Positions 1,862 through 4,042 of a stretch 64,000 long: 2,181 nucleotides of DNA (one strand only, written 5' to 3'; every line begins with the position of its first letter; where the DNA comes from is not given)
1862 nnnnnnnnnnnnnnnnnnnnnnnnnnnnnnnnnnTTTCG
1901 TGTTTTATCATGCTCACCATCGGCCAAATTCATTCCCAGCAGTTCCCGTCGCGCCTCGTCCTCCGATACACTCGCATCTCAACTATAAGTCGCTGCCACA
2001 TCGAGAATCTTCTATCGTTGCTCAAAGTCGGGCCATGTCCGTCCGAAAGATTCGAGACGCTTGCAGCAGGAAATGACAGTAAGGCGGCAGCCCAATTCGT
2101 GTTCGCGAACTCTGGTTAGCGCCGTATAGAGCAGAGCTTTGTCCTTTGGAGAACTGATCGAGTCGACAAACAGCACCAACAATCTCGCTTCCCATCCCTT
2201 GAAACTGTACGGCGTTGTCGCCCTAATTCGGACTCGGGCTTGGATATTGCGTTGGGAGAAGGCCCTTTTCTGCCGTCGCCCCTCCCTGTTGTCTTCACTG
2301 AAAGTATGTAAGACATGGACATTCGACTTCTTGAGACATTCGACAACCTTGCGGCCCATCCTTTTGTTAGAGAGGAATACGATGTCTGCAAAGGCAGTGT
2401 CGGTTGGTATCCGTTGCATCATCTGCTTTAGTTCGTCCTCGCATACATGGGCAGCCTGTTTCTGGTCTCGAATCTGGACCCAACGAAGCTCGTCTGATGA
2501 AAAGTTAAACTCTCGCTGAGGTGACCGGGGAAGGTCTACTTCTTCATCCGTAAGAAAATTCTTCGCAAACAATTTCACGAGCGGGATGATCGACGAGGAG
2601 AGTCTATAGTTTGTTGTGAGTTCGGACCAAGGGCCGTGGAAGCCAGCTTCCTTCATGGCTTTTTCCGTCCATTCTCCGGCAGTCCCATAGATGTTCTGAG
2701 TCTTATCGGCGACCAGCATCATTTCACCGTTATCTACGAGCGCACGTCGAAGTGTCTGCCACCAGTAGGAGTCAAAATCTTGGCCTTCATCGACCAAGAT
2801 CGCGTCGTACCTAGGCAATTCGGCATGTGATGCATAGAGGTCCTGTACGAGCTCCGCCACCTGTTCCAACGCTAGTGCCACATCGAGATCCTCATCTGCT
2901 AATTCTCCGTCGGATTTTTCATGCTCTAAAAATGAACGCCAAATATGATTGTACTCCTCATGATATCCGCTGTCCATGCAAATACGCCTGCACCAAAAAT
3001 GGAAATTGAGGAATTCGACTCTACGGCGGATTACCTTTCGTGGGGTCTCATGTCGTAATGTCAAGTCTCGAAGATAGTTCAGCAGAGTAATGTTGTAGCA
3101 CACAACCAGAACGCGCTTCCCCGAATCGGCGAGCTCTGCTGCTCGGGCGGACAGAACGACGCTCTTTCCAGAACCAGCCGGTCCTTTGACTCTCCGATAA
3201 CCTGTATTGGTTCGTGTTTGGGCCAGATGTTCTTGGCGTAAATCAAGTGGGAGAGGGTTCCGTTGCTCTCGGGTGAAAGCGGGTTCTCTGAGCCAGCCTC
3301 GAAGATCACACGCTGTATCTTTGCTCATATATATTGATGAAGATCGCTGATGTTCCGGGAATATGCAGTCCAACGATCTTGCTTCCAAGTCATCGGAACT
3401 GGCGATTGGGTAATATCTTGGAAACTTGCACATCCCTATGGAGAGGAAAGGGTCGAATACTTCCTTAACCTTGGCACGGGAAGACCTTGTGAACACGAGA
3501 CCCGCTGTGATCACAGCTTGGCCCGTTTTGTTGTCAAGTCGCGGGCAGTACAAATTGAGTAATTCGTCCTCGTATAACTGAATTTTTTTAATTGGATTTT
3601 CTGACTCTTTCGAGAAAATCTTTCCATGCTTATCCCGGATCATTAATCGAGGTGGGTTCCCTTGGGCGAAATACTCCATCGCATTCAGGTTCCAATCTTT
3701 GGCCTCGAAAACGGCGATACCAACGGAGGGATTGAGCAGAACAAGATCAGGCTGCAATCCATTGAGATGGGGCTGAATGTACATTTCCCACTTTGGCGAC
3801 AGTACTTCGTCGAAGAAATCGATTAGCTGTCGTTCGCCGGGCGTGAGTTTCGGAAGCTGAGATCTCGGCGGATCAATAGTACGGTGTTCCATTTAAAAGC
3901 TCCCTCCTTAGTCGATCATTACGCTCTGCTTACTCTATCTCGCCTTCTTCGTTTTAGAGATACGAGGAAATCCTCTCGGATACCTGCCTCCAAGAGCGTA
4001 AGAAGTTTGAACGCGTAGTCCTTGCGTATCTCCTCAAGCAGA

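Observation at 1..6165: Minus-strand island with a NERD-SF1 helicase, a Zn-ribbon/NDT-like protein, an ABC-type ATPase and three orphan ORFs: candidate uncharacterised anti-phage defence locus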

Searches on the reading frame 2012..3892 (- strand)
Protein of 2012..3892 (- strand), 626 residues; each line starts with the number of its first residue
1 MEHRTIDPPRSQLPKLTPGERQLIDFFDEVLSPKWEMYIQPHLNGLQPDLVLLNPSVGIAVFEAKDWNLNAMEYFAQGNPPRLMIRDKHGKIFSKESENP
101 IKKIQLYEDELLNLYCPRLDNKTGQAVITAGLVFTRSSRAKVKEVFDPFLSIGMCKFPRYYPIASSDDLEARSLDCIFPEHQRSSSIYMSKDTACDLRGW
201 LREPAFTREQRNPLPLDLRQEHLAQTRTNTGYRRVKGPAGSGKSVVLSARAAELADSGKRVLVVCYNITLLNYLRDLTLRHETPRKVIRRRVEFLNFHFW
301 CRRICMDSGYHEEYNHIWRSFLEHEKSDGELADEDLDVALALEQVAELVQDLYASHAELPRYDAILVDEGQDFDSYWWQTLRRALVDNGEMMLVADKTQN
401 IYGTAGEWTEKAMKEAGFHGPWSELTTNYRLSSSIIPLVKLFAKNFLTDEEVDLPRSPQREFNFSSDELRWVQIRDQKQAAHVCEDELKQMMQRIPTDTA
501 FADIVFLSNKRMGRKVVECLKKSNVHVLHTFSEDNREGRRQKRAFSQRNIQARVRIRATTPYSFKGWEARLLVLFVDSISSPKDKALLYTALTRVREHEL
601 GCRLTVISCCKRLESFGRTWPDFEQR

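Call 4: search_protein_families(library=pfam, proteins=[window:2012-3892:-], max_evalue=0.1)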
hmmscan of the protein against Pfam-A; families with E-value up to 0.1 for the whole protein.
window:2012-3892:- (626 aa): 9 families
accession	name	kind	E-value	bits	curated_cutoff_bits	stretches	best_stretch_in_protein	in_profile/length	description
PF13245.12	AAA_19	-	3e-09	37.6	25.1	1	225-403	6-132/134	AAA domain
PF00580.27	UvrD-helicase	-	6.4e-09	36.3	23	1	353-403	204-254/271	UvrD/REP helicase N-terminal domain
PF13604.12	AAA_30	-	1.2e-06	28.9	27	1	219-265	5-53/191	AAA domain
PF25199.1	nSTAND_NTPase5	-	8.9e-06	26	34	1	227-273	38-85/145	Novel STAND NTPase 5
PF09848.15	SLFN-g3_helicase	-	0.0016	18.2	24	1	235-434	6-164/354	Schlafen group 3, DNA/RNA helicase domain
PF13191.12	AAA_16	-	0.0029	18.6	32.6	1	231-388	25-158/167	AAA ATPase domain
PF13538.12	UvrD_C_2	-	0.017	15.4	27.4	1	556-597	2-47/52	UvrD-like helicase C-terminal domain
PF01443.25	Viral_helicase1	-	0.019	15.2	21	0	548-596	169-221/228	Viral superfamily 1 RNA helicase core domain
PF04851.21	ResIII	-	0.059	13.7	22.5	0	235-275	28-70/164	Type III restriction enzyme, res subunit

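Call 5: search_protein_families(library=padloc, proteins=[window:2012-3892:-], max_evalue=0.1)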
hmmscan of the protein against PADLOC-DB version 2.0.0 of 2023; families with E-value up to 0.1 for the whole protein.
window:2012-3892:- (626 aa): 30 families (the best 25 are shown)
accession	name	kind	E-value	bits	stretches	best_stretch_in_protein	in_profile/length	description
PDLC01087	C3a187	-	5.5e-127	422.9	1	10-625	9-558/559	NERD+UvrD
PDLC00132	GajB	-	8e-12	42.6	1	361-536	214-387/625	UrvD helicase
PDLC03802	RTasHel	-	7.5e-10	36.3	1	361-449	192-276/675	DRT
PDLC00107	GajB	-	3.2e-09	34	1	362-535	216-381/587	UrvD helicase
PDLC00109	GajB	-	2.4e-07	27.6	1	361-439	175-251/647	UrvD helicase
PDLC03002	Helicase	-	2.9e-07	27.1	1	217-401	192-370/707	-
PDLC03813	RTasNERD-Hel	-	7.2e-07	26.7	2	361-402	299-340/519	DRT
PDLC00148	GajB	-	1.6e-06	25.4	1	361-415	149-203/369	UrvD helicase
PDLC00121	GajB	-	1.9e-06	24.7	2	348-440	194-280/565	UrvD helicase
PDLC00117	GajB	-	2.1e-06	24.5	1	360-530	217-380/604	UrvD helicase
PDLC00140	GajB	-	7.4e-06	23.4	1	362-411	143-190/365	UrvD helicase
PDLC00127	GajB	-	1.7e-05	21.6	1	362-443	202-289/594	UrvD helicase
PDLC00106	GajB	-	5e-05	20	1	360-440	204-285/577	UrvD helicase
PDLC00136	GajB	-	6.2e-05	20.1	1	340-441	190-287/570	UrvD helicase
PDLC00129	GajB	-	7.5e-05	19.5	1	360-440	225-306/594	UrvD helicase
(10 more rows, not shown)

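Call 7: search_protein_families(library=ncbifam, proteins=[window:2012-3892:-], max_evalue=0.1)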
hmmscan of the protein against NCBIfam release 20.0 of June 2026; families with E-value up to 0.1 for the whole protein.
window:2012-3892:- (626 aa): 8 families
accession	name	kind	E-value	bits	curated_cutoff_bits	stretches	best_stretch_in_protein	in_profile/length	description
NF041254.1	motor_HelR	exception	2.6e-06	26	750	1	331-441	492-597/706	RNA polymerase recycling motor ATPase HelR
TIGR00609.1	recB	equivalog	2.3e-05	22.7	696.05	1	360-593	370-610/1175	exodeoxyribonuclease V subunit beta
TIGR01075.1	uvrD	equivalog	7.6e-05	21.2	1144.45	1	360-436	207-285/715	DNA helicase II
NF053713.1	helicas_STM2767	equivalog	0.00014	20.4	550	1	226-405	185-359/665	STM2767 family DEAD/DEAH box helicase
NF008743.0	PRK11773.1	equivalog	0.00016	20.2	965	1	360-435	212-289/720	DNA helicase II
NF040671.1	PLuB_AAA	exception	0.032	11.6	999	1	225-269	826-870/1256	PLuB system helicase-like protein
NF053622.1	ATPseBagAMYCTU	equivalog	0.067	12.6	400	0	234-264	11-41/325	ATPase BagA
TIGR04291.1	arsen_driv_ArsA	equivalog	0.068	11.8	650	1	232-265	5-38/565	arsenical pump-driving ATPase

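Call 8: find_encoding_contigs(protein=window:2015-3892:-, flank=10000, max_places=10)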
Protein window:2015-3892:- (626 aa): no gene with exactly this product is on record in the collection.

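Call 9: find_homologous_proteins(query=window:2015-3892:-, max_evalue=0.00001)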
Query window:2015-3892:- (626 aa): 1371 proteins with E <= 0.00001 among 8000 candidates; the best 120 are listed.
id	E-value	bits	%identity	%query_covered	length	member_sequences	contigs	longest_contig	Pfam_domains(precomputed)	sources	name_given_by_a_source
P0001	0.0e+0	1343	92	100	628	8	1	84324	PF13604.13,PF13245.13,PF08378.18,PF00580.28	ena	-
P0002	0.0e+0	1279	88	100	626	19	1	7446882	PF13604.13,PF13245.13,PF25199.2,PF00580.28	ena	-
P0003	0.0e+0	1264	87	100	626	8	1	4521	PF13604.13,PF13245.13,PF00580.28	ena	-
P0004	0.0e+0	1254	86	100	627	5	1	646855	PF13604.13,PF13245.13,PF25199.2,PF00580.28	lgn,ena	-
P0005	0.0e+0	1070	86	86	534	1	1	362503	PF13604.13,PF13245.13,PF09848.16,PF25199.2,PF00580.28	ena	-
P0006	2.4e-234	797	58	99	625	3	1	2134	PF13604.13,PF13245.13,PF08378.18,PF00580.28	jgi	-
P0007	6.3e-233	793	58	99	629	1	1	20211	PF13604.13,PF13245.13,PF25199.2,PF00580.28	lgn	-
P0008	2.6e-231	787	57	99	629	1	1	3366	PF13604.13,PF13245.13,PF00580.28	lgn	-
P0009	1.1e-229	782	56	99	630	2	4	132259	PF13604.13,PF13245.13,PF00580.28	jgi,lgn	jgi:hypothetical protein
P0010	7.6e-229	779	57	99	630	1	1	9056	PF13604.13,PF13245.13,PF00580.28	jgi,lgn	-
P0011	9.2e-229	779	57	99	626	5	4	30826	PF13604.13,PF13245.13,PF00580.28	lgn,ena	-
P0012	1.5e-228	778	56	99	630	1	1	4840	PF13604.13,PF13245.13,PF25199.2,PF00580.28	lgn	-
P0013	8.0e-228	776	56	99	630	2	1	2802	PF13604.13,PF13245.13,PF00580.28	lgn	-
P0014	3.7e-227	774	56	99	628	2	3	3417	PF13245.13,PF25199.2,PF00580.28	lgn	-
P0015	1.4e-225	769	56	99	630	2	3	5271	PF13245.13,PF00580.28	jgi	jgi:hypothetical protein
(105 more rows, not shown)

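Call 10: find_encoding_contigs(protein=P0002, flank=10000, max_places=4)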
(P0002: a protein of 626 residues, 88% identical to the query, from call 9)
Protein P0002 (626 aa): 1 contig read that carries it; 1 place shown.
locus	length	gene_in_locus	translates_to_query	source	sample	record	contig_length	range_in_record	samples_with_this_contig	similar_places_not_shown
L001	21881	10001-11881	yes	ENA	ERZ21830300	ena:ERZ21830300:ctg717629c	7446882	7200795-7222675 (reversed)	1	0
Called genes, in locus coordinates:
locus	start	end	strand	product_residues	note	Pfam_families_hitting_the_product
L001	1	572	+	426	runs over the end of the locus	PF00709:Adenylsucc_synt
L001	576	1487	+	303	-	PF13714:PEP_mutase, PF00463:ICL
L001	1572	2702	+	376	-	PF00285:Citrate_synt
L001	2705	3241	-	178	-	PF14385:DUF4416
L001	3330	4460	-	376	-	-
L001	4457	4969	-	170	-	-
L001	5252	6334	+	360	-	PF01168:Ala_racemase_N, PF14031:D-ser_dehydrat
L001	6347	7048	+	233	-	PF03737:RraA-like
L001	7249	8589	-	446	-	PF00884:Sulfatase, PF01663:Phosphodiest (faint), PF16347:SGSH_C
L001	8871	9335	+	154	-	-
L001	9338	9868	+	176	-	-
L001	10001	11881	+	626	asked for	PF25199:nSTAND_NTPase5 (faint), PF00580:UvrD-helicase (faint), PF13245:AAA_19, PF13604:AAA_30 (faint)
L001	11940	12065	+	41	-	-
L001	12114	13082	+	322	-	PF05014:Nuc_deoxyrib_tr (faint)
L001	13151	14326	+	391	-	PF02463:SMC_N (weak), PF11398:DUF2813 (faint), PF13175:AAA_15, PF13476:AAA_23, PF13304:AAA_21, PF13175:AAA_15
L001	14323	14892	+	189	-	PF14103:DUF4276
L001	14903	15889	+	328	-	PF04041:Glyco_hydro_130 (faint)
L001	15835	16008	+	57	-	-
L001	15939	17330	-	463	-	PF01554:MatE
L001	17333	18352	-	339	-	PF01408:GFO_IDH_MocA, PF22725:GFO_IDH_MocA_C3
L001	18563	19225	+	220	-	PF02353:CMAS, PF13489:Methyltransf_23, PF01209:Ubie_methyltran (weak), PF06325:PrmA (weak), PF13847:Methyltransf_31, PF08241:Methyltransf_11, PF08242:Methyltransf_12, PF13649:Methyltransf_25, +1 more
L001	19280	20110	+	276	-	PF04828:GFA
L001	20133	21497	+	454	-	PF20254:DMFA2_C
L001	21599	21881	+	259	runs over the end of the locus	PF04909:Amidohydro_2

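Call 11: find_encoding_contigs(protein=P0001, flank=10000, max_places=4)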
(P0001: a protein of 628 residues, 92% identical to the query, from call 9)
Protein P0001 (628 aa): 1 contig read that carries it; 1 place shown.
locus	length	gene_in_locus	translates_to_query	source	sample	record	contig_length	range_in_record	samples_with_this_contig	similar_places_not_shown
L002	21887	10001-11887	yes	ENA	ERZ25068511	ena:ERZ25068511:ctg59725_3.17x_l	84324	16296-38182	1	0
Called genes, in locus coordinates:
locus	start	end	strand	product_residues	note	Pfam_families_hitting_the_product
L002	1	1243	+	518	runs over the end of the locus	PF00389:2-Hacid_dh, PF02826:2-Hacid_dh_C, PF19304:PGDH_inter, PF01842:ACT (weak)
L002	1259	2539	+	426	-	PF00709:Adenylsucc_synt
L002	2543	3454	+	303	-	PF13714:PEP_mutase, PF00463:ICL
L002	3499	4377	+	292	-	PF00285:Citrate_synt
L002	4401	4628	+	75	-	PF00285:Citrate_synt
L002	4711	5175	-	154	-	PF14385:DUF4416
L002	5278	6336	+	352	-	PF01168:Ala_racemase_N, PF14031:D-ser_dehydrat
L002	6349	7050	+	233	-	PF03737:RraA-like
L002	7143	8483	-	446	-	PF00884:Sulfatase, PF01663:Phosphodiest (faint), PF16347:SGSH_C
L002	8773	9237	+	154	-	-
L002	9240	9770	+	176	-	-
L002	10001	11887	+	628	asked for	PF08378:NERD (faint), PF00580:UvrD-helicase (faint), PF13245:AAA_19, PF13604:AAA_30 (faint)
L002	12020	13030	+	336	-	-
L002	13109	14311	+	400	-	PF02463:SMC_N (weak), PF11398:DUF2813 (faint), PF13175:AAA_15, PF13476:AAA_23, PF13304:AAA_21, PF13175:AAA_15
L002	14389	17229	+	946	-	PF20465:MmeI_hel, PF20473:MmeI_Mtase, PF20466:MmeI_TRD (weak)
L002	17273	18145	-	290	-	-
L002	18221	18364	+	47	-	-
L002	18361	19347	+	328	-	PF04041:Glyco_hydro_130 (faint)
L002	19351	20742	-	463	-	PF01554:MatE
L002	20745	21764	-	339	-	PF01408:GFO_IDH_MocA, PF22725:GFO_IDH_MocA_C3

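Call 16: find_related_loci(query=A1, collection=genome_contigs, flank=10000)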
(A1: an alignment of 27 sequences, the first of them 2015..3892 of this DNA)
Query A1 (626 aa) in genome_contigs; peptide patterns used: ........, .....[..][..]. (x = any residue, [..] = any of these).
570 stretches matched a pattern; 392 encode a relative of the query (tblastn E <= 1e-3); the best 80 are kept; 80 distinct loci.
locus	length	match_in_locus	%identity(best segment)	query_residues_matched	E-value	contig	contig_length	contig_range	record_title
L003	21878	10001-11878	84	1-626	0e+0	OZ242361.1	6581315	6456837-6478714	MAG: Candidatus Latescibacterota bacterium isolate c7d3165a-3b70-4ca6-a93c-9a173e2068a1 genome assembly, chromosome: 1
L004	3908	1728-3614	55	1-625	0e+0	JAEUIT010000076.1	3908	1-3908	MAG: Phycisphaerae bacterium isolate new MAG-50 k141_4392477, whole genome shotgun sequence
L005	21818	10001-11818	56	4-618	0e+0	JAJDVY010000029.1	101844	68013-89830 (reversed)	MAG: Nitrospirales bacterium isolate jk18x22bins.71 k141_813447, whole genome shotgun sequence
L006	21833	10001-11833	55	4-618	0e+0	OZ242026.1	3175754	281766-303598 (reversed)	MAG: Nitrospirales bacterium isolate ad4af3c8-44ab-4a5f-8523-14f9326d4af7 genome assembly, chromosome: 1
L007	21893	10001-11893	54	4-625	0e+0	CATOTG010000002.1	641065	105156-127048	MAG: uncultured Thermoanaerobaculia bacterium isolate 2de50437-b26d-4e32-99b7-ac34be852a58 genome assembly, contig: cont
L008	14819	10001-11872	54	4-625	0e+0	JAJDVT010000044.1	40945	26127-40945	MAG: Gemmatimonadetes bacterium isolate jk18x22bins.63 k141_803074, whole genome shotgun sequence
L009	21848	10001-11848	53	2-625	0e+0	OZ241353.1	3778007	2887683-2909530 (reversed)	MAG: Candidatus Azotimanducaceae bacterium isolate e3e4c148-1896-45fc-9e70-f97964d5a610 genome assembly, chromosome: 1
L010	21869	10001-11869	54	4-625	0e+0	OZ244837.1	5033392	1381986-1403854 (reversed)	MAG: Longimicrobiales bacterium isolate 48aeeb49-8e18-4534-9786-cea19b553b3a genome assembly, chromosome: 1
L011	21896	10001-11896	52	4-625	0e+0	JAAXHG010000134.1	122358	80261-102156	MAG: Vicinamibacteraceae bacterium isolate Plut_88883 unfiltered_Plut_88883_genomic_contig_463419, whole genome shotgun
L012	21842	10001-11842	52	4-625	0e+0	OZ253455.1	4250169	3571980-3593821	MAG: Dehalococcoidia bacterium isolate 8f47c5d3-311d-4638-95b8-763d0010c228 genome assembly, chromosome: 1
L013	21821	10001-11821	51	3-625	0e+0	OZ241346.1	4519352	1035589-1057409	MAG: Candidatus Azotimanducaceae bacterium isolate 1a084ade-5f57-4f91-b07c-c4cd22397a73 genome assembly, chromosome: 1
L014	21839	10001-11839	50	4-625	0e+0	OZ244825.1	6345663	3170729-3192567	MAG: Candidatus Poribacteria bacterium isolate 9ee73198-b11f-455e-92bc-43fc746e3fb5 genome assembly, chromosome: 1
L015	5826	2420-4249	50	4-623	0e+0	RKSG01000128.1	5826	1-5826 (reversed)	MAG: Nitrospirales bacterium isolate PNGst_C_binSS2 scaffold_548, whole genome shotgun sequence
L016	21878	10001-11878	47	1-625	0e+0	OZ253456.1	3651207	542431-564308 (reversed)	MAG: Dehalococcoidia bacterium isolate 4ae44683-8927-4024-8904-3ea2ed4a1db5 genome assembly, chromosome: 1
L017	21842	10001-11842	49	2-623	0e+0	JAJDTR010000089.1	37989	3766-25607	MAG: Candidatus Poribacteria bacterium isolate jk18x1bzbins.36 k141_285816, whole genome shotgun sequence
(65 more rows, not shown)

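Call 29: search_protein_families(library=padloc, proteins=[L001:8871-9335:+, L001:9338-9868:+, L001:13151-14326:+, L001:14323-14892:+, L002:14389-17229:+, L002:17273-18145:-], max_evalue=0.01)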
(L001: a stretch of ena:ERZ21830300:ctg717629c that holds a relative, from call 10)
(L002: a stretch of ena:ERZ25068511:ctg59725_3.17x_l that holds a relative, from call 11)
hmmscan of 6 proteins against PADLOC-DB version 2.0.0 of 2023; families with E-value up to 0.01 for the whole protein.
L001:8871-9335:+ (154 aa): 0 families

L001:9338-9868:+ (176 aa): 0 families

L001:13151-14326:+ (391 aa): 123 families (the best 25 are shown)
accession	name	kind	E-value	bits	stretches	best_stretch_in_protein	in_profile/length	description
PDLC04144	HEC-01B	-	1.4e-177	588.7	1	1-388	1-392/395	-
PDLC04182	HEC-01A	-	5.9e-126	418.7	1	2-386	3-401/406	-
PDLC04178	HEC-01A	-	7.8e-52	174.6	1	2-362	8-358/399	-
PDLC04176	HEC-01A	-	7.9e-47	158.4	1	1-365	1-349/371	-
PDLC04175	HEC-01A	-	3e-43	146.3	1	2-387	5-360/363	-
PDLC04180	HEC-01A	-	2.3e-36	123.8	1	1-373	1-359/382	-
PDLC04183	HEC-01A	-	2.6e-36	123.5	1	2-380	4-393/402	-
PDLC04177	HEC-01A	-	3.1e-35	119.9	1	2-381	4-384/393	-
PDLC04184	HEC-01A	-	6.1e-33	112.5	2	152-337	190-391/464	-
PDLC04179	HEC-01A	-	1.1e-30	105.2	2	178-388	245-454/459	-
PDLC02980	AriA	-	9.7e-29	99.3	1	26-338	2-304/304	-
PDLC02335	AbiLi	-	6.1e-27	92.5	1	3-362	50-264/326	AbiLi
PDLC02979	AriA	-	4.4e-25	87.2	2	1-99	1-102/373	-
PDLC04391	PDC-M07A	-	2.3e-23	80.9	1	3-375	2-392/412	-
PDLC04135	mad3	-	2.1e-22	78.2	1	2-369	1-359/374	mads_3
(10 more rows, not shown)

L001:14323-14892:+ (189 aa): 12 families
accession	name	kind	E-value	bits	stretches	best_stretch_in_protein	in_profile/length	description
PDLC04143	HEC-01A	-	2.4e-57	191.6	1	1-184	1-186/190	-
PDLC04202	HEC-01B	-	2e-34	117.4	1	3-182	2-201/204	-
PDLC04205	HEC-01B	-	3.7e-17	60.7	1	35-180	52-211/213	-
PDLC04206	HEC-01B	-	1.5e-15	55.6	1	47-146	70-162/219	-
PDLC04194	HEC-01B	-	2.3e-08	32.1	1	29-111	32-110/204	-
PDLC04197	HEC-01B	-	6.3e-07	27.3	1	31-114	29-108/192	-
PDLC04204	HEC-01B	-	3.5e-06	25.1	1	45-119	70-143/174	-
PDLC04203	HEC-01B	-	1.8e-05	22.9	0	4-53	3-52/176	-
PDLC04196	HEC-01B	-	2.4e-05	22.4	1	53-111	65-123/197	-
PDLC04200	HEC-01B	-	6.2e-05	20.9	1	34-183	53-207/218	-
PDLC04210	HEC-01B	-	0.00042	18.1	1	63-148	78-169/217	-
PDLC04191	HEC-01B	-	0.0018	16.3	1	57-113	63-115/192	-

L002:14389-17229:+ (946 aa): 36 families (the best 25 are shown)
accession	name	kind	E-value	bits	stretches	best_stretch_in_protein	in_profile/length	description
PDLC03627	REase_MTase_IIG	-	2.3e-304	1010.5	2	1-476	2-519/1136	Type IIG restriction enzyme-methyltransferase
PDLC03599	REase_MTase_IIG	-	1.7e-113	378.4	1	5-826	10-845/959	Type IIG restriction enzyme-methyltransferase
PDLC03598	REase_MTase_IIG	-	2e-89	298.7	2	6-559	15-555/912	Type IIG restriction enzyme-methyltransferase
PDLC02643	DrmMI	-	6.8e-69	230.9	1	482-825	870-1209/1347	DrmMI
PDLC02646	DrmMI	-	2e-45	153.2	1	481-826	283-637/792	DrmMI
PDLC02644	DrmMI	-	1.1e-29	101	1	482-825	383-757/988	DrmMI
PDLC04134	mad2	-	7.7e-21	72.5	1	68-497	53-371/492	mads_2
PDLC03618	REase_MTase_IIG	-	4.9e-16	55.2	1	481-838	866-1213/1429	Type IIG restriction enzyme-methyltransferase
PDLC02640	DrmMI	-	2.6e-14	49.9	1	540-829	548-847/1015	DrmMI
PDLC03609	REase_MTase_IIG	-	2.4e-12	43.5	1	186-534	230-605/1066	Type IIG restriction enzyme-methyltransferase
PDLC03629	REase_MTase_IIG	-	6.2e-08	28.9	1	357-438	423-512/1182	Type IIG restriction enzyme-methyltransferase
PDLC02529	PglX|PglXI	-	6.4e-08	28.7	1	367-440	226-295/1189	PglX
PDLC02639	DrmMI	-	9e-08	28.8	1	475-589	577-689/803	DrmMI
PDLC03338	MTase_II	-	1.9e-07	28.2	1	370-505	156-269/604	Type II methyltransferase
PDLC02638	DrmMI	-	3.2e-07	26.9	1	482-530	873-920/935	DrmMI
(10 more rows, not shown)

L002:17273-18145:- (290 aa): 2 families
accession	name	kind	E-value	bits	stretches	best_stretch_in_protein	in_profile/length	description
PDLC04066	PD-T4-7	-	4.8e-43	145.4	1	46-279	46-293/337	-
PDLC04065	PD-T4-7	-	3.3e-34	117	1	10-283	2-311/333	-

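Call 30: search_protein_families(library=pfam, proteins=[L001:8871-9335:+, L001:9338-9868:+, L001:13151-14326:+, L001:14323-14892:+, L002:17273-18145:-], max_evalue=0.1)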
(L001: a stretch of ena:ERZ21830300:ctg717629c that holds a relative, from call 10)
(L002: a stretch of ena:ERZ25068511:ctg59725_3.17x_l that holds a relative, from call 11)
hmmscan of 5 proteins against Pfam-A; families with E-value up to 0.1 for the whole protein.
L001:8871-9335:+ (154 aa): 0 families

L001:9338-9868:+ (176 aa): 0 families

L001:13151-14326:+ (391 aa): 10 families
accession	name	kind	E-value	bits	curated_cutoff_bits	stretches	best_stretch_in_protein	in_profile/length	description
PF13304.12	AAA_21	-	1.1e-29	104.9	27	1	26-337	2-303/304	AAA domain, putative AbiEii toxin, Type IV TA system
PF13175.12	AAA_15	-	2.6e-23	83.7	32.1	2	1-85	1-87/374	AAA ATPase domain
PF02463.25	SMC_N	-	6e-10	39.4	40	1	3-46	2-47/220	RecF/RecN/SMC N terminal domain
PF13476.12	AAA_23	-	7.2e-10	40.3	27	1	5-104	1-104/201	AAA domain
PF11398.14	DUF2813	-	1.3e-06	28.5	21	1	292-359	283-347/372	Protein of unknown function (DUF2813)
PF13555.12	AAA_29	-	5.3e-05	23.3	27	1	4-45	2-44/61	P-loop containing region of AAA domain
PF13191.12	AAA_16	-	0.00019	22.4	32.6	1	16-49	17-51/167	AAA ATPase domain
PF00005.33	ABC_tran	-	0.003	18.6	25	1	25-48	13-36/137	ABC transporter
PF13514.12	AAA_27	-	0.0034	17.4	22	1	1-43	1-46/206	AAA domain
PF13166.12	AAA_13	-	0.014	14.6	36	0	13-47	6-40/713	AAA domain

L001:14323-14892:+ (189 aa): 1 family
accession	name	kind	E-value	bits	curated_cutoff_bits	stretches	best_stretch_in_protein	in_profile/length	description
PF14103.11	DUF4276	-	4e-10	40.7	30.2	1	9-176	2-189/192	Domain of unknown function (DUF4276)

L002:17273-18145:- (290 aa): 0 families
